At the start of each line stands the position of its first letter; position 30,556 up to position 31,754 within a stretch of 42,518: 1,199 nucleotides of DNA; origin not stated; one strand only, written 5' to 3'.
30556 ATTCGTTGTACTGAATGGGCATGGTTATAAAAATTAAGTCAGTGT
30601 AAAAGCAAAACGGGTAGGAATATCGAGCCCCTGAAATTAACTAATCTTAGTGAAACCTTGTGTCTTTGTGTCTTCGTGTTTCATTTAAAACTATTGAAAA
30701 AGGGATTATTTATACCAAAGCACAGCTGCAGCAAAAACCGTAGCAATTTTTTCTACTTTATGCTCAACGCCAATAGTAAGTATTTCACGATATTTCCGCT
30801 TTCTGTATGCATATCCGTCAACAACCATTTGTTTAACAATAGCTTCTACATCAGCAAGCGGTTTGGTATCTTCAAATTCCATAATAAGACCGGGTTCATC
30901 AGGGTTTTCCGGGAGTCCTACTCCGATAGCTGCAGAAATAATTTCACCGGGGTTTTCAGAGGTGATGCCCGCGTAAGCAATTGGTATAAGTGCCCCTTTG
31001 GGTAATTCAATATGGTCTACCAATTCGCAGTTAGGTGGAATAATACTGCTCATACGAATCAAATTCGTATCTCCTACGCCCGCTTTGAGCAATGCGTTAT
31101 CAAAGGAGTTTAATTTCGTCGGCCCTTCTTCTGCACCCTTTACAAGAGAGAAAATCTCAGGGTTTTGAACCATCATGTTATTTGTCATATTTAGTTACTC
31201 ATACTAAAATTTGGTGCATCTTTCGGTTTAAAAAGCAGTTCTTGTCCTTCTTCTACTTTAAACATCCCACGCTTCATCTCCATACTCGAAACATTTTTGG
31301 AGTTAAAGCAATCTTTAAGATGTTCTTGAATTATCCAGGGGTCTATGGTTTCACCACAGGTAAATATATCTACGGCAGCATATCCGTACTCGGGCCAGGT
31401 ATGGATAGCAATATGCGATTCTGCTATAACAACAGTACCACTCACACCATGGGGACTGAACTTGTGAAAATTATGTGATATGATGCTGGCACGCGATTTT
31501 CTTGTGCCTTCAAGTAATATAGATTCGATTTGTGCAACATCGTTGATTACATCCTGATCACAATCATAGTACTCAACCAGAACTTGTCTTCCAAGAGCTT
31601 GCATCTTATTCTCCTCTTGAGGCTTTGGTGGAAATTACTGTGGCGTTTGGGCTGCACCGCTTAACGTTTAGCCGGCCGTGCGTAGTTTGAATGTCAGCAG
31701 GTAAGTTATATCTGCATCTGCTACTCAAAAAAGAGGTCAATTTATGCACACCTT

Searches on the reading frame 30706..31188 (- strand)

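Call 85: search_protein_families(library=pfam, proteins=[window:30706-31188:-], max_evalue=0.00001)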
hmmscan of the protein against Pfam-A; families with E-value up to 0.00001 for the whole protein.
window:30706-31188:- (160 aa): 1 family
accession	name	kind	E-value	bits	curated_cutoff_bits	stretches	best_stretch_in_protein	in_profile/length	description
PF01862.21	PvlArgDC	-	1e-40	139.7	22.7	1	10-158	2-161/161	Pyruvoyl-dependent arginine decarboxylase (PvlArgDC)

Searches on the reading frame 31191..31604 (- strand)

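Call 85: search_protein_families(library=pfam, proteins=[window:31191-31604:-], max_evalue=0.00001)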
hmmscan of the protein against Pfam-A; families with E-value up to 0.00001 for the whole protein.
window:31191-31604:- (137 aa): 1 family
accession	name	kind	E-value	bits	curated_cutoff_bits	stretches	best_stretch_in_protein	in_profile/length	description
PF02675.21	AdoMet_dc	-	3e-40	137.3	25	1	8-113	2-107/107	S-adenosylmethionine decarboxylase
